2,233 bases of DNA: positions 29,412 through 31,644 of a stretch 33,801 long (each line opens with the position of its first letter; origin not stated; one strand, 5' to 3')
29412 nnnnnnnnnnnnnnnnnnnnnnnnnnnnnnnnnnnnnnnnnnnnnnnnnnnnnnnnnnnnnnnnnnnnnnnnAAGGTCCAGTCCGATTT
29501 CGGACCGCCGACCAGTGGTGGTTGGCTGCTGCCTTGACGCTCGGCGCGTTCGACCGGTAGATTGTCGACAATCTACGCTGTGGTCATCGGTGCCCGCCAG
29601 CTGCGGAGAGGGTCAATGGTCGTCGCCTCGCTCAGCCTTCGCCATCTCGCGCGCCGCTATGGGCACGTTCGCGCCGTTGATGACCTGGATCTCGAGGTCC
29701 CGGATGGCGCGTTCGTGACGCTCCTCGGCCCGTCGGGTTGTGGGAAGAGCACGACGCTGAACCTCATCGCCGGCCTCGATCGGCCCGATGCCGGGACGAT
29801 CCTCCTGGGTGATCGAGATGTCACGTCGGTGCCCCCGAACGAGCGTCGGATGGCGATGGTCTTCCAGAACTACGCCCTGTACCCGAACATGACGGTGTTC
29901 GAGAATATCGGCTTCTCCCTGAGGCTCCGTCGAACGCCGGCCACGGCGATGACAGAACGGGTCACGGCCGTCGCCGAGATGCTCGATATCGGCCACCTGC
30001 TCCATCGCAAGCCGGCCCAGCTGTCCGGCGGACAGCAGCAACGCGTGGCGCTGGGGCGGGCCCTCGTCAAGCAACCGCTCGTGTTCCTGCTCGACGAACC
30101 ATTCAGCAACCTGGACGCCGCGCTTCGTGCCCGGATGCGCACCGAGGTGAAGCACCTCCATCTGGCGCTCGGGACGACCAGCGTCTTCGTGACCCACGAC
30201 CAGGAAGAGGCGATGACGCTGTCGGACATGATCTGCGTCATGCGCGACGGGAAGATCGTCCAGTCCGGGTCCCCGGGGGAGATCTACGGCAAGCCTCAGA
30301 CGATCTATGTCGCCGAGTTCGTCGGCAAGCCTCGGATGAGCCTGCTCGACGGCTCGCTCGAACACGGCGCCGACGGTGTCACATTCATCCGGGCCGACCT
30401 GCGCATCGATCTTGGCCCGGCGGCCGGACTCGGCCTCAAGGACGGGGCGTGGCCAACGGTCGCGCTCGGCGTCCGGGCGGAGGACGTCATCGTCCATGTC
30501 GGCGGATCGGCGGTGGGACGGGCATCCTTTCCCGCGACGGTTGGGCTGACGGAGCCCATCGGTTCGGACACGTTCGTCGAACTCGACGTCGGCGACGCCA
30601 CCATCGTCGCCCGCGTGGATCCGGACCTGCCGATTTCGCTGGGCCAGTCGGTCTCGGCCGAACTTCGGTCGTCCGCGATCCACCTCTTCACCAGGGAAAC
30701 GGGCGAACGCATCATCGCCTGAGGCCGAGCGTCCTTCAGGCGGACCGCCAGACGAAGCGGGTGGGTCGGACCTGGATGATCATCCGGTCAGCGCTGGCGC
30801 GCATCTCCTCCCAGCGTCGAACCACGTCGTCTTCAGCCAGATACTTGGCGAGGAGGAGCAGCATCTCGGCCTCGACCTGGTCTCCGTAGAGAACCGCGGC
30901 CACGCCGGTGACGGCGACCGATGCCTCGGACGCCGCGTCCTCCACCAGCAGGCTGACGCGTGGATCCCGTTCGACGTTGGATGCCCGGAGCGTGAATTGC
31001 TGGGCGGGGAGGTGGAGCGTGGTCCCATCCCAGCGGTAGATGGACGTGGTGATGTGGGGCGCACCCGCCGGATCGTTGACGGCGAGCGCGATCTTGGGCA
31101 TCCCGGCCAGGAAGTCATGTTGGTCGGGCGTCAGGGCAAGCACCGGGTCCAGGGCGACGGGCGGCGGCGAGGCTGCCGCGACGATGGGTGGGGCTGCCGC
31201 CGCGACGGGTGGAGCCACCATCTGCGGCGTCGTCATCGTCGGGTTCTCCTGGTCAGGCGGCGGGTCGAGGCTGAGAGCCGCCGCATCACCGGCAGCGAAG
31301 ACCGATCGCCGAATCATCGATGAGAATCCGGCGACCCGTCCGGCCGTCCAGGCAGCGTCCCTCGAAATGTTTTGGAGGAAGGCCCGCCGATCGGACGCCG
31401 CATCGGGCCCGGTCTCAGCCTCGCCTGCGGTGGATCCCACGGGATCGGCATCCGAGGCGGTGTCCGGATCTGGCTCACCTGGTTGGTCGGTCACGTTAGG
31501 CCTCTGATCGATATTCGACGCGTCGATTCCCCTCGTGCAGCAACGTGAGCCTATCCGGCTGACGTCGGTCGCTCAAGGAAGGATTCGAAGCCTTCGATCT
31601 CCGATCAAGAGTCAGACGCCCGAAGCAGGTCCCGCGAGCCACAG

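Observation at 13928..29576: Six intergenic copies of one 20-bp palindromic operator-like motif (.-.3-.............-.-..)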

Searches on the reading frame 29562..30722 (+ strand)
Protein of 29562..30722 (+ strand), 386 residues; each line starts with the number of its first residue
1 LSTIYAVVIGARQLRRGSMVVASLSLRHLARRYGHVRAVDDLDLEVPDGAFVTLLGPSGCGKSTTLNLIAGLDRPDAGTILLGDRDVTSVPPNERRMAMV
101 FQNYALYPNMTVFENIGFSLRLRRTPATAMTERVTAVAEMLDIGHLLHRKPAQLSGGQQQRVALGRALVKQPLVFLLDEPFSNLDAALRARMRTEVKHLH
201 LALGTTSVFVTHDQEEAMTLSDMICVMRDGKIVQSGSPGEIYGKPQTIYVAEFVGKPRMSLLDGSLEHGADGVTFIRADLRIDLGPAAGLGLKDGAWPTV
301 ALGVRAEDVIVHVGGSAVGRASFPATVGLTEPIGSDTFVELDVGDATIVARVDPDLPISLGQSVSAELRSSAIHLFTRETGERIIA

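Call 6: search_protein_families(library=pfam, proteins=[window:29562-30722:+])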
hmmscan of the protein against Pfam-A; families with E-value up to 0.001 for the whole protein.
window:29562-30722:+ (386 aa): 4 families
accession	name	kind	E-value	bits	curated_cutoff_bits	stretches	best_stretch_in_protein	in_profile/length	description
PF00005.33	ABC_tran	-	1.5e-35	123.2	25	1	40-181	2-136/137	ABC transporter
PF03459.23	TOBE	-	2.7e-07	31.1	22.3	1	320-375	4-64/64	TOBE domain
PF08402.16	TOBE_2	-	1.7e-06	28.5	21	1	302-376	1-76/76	TOBE domain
PF13304.12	AAA_21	-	0.00024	21.7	27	0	149-214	233-300/304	AAA domain, putative AbiEii toxin, Type IV TA system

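Call 9: find_encoding_contigs(protein=window:29616-30722:+, flank=10000, max_places=6)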
Protein window:29616-30722:+ (368 aa): no gene with exactly this product is on record in the collection.

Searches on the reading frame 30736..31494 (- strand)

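Call 6: search_protein_families(library=pfam, proteins=[window:30736-31494:-])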
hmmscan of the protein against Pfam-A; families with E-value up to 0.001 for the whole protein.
window:30736-31494:- (252 aa): 1 family
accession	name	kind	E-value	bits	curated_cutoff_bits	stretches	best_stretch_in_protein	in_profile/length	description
PF01243.27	PNPOx_N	-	5e-11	43.5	28.1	1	122-246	2-115/120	Pyridoxamine 5'-phosphate oxidase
